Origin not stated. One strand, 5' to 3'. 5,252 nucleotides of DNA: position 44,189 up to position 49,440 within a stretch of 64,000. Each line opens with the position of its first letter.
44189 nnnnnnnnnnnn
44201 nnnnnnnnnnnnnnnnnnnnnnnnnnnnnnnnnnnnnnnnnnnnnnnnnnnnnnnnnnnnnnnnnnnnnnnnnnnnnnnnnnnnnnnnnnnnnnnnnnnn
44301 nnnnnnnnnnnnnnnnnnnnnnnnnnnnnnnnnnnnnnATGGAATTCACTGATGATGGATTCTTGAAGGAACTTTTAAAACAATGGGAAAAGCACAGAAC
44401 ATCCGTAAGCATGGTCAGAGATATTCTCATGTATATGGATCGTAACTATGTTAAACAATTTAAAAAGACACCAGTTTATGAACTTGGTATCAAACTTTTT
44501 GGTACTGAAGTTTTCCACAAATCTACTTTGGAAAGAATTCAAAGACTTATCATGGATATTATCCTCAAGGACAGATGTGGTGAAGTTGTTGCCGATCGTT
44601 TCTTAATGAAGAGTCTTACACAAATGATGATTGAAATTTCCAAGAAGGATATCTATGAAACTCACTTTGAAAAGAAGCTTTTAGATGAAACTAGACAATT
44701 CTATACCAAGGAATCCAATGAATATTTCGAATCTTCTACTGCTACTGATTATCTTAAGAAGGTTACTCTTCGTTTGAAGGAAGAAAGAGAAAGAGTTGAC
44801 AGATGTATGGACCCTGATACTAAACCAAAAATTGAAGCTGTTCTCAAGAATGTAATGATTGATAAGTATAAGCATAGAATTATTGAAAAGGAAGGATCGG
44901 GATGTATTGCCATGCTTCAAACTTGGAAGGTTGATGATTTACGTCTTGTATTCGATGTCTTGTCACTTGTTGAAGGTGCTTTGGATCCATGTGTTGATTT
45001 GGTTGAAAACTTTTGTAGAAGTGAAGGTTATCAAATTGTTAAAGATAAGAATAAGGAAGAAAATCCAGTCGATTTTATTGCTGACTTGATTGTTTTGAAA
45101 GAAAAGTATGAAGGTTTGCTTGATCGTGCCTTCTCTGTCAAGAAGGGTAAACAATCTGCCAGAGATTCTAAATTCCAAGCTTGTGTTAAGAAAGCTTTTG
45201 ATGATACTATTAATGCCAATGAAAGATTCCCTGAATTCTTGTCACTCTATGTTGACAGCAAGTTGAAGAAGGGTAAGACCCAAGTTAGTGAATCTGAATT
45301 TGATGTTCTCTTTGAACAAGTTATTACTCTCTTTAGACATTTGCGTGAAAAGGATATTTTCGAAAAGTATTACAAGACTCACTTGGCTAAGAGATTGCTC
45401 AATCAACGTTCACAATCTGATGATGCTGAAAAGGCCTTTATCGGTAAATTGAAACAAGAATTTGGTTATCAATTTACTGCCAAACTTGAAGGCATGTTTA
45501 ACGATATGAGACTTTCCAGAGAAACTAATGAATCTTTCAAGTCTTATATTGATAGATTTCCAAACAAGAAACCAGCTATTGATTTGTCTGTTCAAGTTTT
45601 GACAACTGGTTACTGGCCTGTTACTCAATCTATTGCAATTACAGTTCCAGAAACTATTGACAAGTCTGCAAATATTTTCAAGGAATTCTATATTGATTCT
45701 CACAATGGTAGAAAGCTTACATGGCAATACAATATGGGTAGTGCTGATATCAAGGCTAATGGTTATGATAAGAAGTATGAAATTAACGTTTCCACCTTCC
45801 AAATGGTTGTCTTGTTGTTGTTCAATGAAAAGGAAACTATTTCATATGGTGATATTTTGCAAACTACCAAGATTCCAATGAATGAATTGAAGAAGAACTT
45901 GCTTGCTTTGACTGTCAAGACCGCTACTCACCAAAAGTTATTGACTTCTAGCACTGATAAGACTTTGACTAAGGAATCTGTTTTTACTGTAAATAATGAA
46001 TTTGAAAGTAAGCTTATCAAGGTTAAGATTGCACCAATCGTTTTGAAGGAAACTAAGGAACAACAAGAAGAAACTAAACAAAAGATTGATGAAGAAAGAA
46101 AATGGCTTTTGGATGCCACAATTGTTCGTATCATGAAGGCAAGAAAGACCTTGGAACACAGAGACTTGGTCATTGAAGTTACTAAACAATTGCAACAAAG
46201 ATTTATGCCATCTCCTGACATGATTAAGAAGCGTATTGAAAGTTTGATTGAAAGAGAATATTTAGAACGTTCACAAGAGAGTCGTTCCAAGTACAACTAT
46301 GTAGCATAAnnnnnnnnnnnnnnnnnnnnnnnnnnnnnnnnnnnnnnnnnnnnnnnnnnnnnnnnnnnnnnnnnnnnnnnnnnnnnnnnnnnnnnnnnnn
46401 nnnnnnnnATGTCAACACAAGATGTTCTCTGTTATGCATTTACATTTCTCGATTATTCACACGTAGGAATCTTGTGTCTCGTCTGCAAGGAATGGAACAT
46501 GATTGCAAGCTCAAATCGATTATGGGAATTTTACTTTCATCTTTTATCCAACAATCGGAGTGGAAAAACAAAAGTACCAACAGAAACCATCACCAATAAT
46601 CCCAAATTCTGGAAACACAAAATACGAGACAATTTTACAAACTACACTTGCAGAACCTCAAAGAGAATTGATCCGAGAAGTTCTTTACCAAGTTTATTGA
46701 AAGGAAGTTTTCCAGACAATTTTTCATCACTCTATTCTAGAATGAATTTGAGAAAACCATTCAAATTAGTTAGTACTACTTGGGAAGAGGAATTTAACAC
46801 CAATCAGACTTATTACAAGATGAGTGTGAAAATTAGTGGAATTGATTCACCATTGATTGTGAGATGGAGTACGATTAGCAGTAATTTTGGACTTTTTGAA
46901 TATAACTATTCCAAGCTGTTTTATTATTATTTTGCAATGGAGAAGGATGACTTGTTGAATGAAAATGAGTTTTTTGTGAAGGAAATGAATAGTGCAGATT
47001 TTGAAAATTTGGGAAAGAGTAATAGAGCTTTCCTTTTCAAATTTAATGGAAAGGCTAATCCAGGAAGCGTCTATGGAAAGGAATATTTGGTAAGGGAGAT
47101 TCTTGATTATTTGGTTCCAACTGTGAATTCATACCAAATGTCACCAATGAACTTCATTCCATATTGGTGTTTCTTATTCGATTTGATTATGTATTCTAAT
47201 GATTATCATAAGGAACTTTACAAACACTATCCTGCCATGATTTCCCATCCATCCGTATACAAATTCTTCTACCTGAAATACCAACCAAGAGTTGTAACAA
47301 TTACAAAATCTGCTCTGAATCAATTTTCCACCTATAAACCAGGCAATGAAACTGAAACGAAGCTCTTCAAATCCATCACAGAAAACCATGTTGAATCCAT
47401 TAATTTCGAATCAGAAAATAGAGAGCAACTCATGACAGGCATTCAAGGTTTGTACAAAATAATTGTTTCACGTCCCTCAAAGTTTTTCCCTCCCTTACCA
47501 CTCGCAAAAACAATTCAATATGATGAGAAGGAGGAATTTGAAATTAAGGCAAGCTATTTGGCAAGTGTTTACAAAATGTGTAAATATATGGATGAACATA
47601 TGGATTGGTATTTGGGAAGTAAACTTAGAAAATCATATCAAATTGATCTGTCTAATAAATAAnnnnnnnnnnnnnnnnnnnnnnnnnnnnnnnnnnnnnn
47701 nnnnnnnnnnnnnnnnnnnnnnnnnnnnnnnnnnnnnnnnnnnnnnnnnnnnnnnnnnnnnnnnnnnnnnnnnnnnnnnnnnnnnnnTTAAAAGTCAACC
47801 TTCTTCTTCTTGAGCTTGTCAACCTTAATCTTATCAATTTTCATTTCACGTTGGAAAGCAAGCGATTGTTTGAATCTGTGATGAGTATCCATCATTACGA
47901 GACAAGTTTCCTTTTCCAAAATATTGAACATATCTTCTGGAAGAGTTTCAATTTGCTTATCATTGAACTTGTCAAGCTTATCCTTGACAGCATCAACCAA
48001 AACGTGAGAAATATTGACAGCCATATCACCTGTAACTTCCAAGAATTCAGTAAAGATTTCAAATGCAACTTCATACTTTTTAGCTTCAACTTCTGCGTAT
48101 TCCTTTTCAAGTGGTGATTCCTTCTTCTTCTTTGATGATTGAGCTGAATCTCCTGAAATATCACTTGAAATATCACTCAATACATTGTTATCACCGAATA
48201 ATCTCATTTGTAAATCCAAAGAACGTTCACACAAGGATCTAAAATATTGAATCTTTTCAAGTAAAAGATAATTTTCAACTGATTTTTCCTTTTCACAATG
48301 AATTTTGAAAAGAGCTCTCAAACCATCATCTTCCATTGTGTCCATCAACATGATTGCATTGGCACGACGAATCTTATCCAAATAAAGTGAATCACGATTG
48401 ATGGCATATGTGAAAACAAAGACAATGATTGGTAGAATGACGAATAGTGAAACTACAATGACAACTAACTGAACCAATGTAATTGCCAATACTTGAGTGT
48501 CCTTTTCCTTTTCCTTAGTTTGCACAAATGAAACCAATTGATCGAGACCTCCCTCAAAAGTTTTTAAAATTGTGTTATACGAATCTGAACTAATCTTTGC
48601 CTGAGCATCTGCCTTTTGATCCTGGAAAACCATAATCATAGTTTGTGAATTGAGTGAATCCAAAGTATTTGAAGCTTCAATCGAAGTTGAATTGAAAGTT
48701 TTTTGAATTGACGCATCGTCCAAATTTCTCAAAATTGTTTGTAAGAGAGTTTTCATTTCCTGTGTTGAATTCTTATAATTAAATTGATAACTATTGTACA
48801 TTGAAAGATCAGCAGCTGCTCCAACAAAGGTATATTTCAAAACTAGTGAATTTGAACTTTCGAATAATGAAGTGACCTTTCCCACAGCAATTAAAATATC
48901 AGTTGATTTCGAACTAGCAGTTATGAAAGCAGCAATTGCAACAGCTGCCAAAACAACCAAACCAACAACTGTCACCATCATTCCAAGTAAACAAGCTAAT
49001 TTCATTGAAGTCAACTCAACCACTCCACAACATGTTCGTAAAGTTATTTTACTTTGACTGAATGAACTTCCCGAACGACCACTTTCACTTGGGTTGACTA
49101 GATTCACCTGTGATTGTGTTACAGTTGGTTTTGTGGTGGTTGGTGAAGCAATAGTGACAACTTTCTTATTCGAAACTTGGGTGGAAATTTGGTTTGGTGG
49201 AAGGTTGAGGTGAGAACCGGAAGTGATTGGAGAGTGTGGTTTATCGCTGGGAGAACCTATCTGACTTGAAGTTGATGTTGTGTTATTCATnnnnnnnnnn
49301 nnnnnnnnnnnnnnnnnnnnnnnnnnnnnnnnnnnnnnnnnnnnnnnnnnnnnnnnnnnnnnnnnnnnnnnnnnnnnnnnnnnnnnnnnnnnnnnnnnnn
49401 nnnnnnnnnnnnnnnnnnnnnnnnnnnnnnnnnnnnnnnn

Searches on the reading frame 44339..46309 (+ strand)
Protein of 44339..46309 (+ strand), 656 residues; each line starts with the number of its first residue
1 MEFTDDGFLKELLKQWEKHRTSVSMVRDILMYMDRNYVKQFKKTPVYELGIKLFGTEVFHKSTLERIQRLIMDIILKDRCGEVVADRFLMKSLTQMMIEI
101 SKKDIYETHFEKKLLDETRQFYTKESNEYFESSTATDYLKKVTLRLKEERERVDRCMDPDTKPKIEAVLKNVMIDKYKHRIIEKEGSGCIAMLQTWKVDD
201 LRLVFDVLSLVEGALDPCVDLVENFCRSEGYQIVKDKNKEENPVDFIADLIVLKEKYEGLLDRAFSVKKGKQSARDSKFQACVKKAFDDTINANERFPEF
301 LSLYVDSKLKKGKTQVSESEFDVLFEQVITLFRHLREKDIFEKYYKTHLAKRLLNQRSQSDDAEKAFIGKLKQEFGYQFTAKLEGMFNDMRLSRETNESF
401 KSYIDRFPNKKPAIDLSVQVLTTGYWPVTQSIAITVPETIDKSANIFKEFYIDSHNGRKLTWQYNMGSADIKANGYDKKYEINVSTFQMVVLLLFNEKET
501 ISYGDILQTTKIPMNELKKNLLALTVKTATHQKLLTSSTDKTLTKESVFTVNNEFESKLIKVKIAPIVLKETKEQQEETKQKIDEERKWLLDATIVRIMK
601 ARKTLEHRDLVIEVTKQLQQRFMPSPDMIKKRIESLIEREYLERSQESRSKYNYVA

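Call 16: search_protein_families(library=pfam, proteins=[window:44339-46309:+], max_evalue=0.00001)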
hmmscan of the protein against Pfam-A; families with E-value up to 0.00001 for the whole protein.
window:44339-46309:+ (656 aa): 2 families
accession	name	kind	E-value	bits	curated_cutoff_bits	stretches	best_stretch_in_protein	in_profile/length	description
PF00888.28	Cullin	-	9.2e-172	573.4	33.2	1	6-555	70-620/620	Cullin family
PF10557.15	Cullin_Nedd8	-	1.9e-27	95.5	36.9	1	586-647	1-62/63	Cullin protein neddylation domain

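Call 43: find_homologous_proteins(query=window:44339-46309:+, max_evalue=1e-50)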
Query window:44339-46309:+ (656 aa): 1551 proteins with E <= 1e-50 among 8000 candidates; the best 120 are listed.
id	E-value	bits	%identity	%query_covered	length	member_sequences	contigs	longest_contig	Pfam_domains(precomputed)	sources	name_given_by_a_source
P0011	0.0e+0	1438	100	100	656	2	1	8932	PF26557.1,PF10557.16,PF00888.30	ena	-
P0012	0.0e+0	1311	89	100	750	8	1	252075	PF26557.1,PF10557.16,PF00888.30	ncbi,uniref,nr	ncbi:hypothetical protein FDP41_008700 [Naegleria fowleri]|uniref:Cullin family profile domain-conta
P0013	0.0e+0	1219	84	100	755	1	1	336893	PF26557.1,PF10557.16,PF00888.30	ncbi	ncbi:hypothetical protein ABK040_004050 [Willaertia magna]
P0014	0.0e+0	1054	72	100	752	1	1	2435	PF26557.1,PF10557.16,PF00888.30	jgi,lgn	-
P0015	0.0e+0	1052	72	100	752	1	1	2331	PF26557.1,PF10557.16,PF00888.30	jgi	jgi:cullin 3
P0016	0.0e+0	1052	72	100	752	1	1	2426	PF26557.1,PF10557.16,PF00888.30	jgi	jgi:cullin 3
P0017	0.0e+0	1030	71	100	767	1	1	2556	PF26557.1,PF10557.16,PF00888.30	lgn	-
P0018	5.3e-294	994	67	100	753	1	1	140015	PF26557.1,PF10557.16,PF00888.30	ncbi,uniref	ncbi:cullin [Acrasis kona]|uniref:Cullin n=1 Tax=Acrasis kona TaxID=1008807 RepID=A0AAW2Z1I5_9EUKA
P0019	1.8e-282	956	65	100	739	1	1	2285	PF26557.1,PF10557.16,PF00888.30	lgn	-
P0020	2.2e-282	956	71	93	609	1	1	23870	PF26557.1,PF10557.16,PF00888.30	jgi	jgi:cullin 3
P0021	2.0e-276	936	65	100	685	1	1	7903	PF26557.1,PF10557.16,PF00888.30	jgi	jgi:cullin 3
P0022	2.6e-270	916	70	89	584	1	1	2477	PF26557.1,PF10557.16,PF00888.30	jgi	-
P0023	2.8e-265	900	63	100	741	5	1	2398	PF26557.1,PF10557.16,PF00888.30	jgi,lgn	-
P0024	2.8e-257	873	65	94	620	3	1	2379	PF26557.1,PF10557.16,PF00888.30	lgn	-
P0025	4.7e-250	849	65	89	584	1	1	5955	PF26557.1,PF10557.16,PF00888.30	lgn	-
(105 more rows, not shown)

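Call 70: list_cluster_members(proteins=[P0012, P0011, P0001])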
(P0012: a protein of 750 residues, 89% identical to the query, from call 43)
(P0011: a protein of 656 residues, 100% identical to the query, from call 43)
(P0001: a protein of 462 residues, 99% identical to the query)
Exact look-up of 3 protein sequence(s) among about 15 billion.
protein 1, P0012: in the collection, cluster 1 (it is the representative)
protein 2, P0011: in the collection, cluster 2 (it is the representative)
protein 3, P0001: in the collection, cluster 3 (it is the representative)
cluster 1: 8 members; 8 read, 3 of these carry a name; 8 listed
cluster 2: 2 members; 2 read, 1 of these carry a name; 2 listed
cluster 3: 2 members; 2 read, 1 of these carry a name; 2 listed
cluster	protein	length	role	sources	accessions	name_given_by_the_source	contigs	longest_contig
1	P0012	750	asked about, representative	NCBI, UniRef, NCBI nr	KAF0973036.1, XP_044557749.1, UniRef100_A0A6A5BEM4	hypothetical protein FDP41_008700 [Naegleria fowleri] | Cullin family profile domain-containing protein n=1 Tax=Naegleria fowleri TaxID=5763 ... | uncharacterized protein FDP41_008700 [Naegleria fowleri]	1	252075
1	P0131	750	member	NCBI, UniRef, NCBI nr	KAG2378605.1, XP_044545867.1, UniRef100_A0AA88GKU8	hypothetical protein C9374_008244 [Naegleria lovaniensis] | Cullin family profile domain-containing protein n=1 Tax=Naegleria lovaniensis TaxID=51637 ... | uncharacterized protein C9374_008244 [Naegleria lovaniensis]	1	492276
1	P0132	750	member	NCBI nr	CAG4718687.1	unnamed protein product [Naegleria fowleri]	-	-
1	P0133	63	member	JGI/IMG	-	-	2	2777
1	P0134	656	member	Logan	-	-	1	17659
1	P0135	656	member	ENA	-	-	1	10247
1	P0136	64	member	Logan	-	-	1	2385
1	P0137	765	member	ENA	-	-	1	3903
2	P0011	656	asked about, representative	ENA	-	-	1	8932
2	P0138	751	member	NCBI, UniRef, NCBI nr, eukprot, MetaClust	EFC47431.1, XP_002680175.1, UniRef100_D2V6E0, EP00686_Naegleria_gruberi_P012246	cullin [Naegleria gruberi] | Cullin n=1 Tax=Naegleria gruberi TaxID=5762 RepID=D2V6E0_NAEGR | XP_002680175.1 cullin [Naegleria gruberi]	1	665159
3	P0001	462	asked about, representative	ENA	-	-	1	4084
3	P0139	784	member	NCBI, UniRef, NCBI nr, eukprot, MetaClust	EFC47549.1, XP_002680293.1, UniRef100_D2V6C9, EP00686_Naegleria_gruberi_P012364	predicted protein [Naegleria gruberi] | Predicted protein n=1 Tax=Naegleria gruberi TaxID=5762 RepID=D2V6C9_NAEGR | uncharacterized protein NAEGRDRAFT_47031 [Naegleria gruberi]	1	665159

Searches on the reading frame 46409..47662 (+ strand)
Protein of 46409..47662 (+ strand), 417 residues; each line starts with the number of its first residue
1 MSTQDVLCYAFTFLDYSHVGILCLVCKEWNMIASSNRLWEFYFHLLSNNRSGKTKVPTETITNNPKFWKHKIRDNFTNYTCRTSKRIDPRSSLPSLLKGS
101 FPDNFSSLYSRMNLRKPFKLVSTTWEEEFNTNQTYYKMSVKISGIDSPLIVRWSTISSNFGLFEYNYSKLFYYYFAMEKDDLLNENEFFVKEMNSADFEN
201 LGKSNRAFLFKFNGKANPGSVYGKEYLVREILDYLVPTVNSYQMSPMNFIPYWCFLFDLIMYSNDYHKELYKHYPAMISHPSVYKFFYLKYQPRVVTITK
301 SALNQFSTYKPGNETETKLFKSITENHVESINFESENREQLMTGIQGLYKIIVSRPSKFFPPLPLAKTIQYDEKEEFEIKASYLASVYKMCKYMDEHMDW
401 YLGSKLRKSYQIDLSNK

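Call 53: search_protein_families(library=pfam, proteins=[window:46409-47662:+], max_evalue=0.001)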
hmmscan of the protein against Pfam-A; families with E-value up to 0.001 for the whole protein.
window:46409-47662:+ (417 aa): 2 families
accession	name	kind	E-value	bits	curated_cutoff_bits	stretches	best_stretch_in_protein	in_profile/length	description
PF12937.12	F-box-like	-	1.5e-06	28.3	24.3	1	5-40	7-42/47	F-box-like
PF00646.38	F-box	-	6.7e-06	26.3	20.5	1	5-40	7-42/43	F-box domain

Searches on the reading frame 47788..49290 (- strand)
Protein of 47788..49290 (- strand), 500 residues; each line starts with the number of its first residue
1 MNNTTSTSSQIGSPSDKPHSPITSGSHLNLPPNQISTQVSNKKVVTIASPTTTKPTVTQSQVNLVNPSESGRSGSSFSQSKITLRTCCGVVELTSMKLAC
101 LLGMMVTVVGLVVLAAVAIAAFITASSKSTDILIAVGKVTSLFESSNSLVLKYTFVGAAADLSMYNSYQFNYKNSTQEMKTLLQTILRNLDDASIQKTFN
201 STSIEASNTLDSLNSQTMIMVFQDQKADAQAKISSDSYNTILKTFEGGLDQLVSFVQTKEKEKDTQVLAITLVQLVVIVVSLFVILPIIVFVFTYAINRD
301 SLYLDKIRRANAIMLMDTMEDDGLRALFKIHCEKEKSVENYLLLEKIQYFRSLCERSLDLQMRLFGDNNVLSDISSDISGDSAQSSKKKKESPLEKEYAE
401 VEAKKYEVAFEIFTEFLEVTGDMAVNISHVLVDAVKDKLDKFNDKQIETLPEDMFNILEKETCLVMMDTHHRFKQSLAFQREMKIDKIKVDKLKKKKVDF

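Call 53: search_protein_families(library=pfam, proteins=[window:47788-49290:-], max_evalue=0.001)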
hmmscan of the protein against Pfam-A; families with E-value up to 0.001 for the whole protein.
window:47788-49290:- (500 aa): 1 family
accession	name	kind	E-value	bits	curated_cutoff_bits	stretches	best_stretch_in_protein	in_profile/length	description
PF00615.24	RGS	-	4.6e-05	24.2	23.9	1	318-481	5-116/117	Regulator of G protein signaling domain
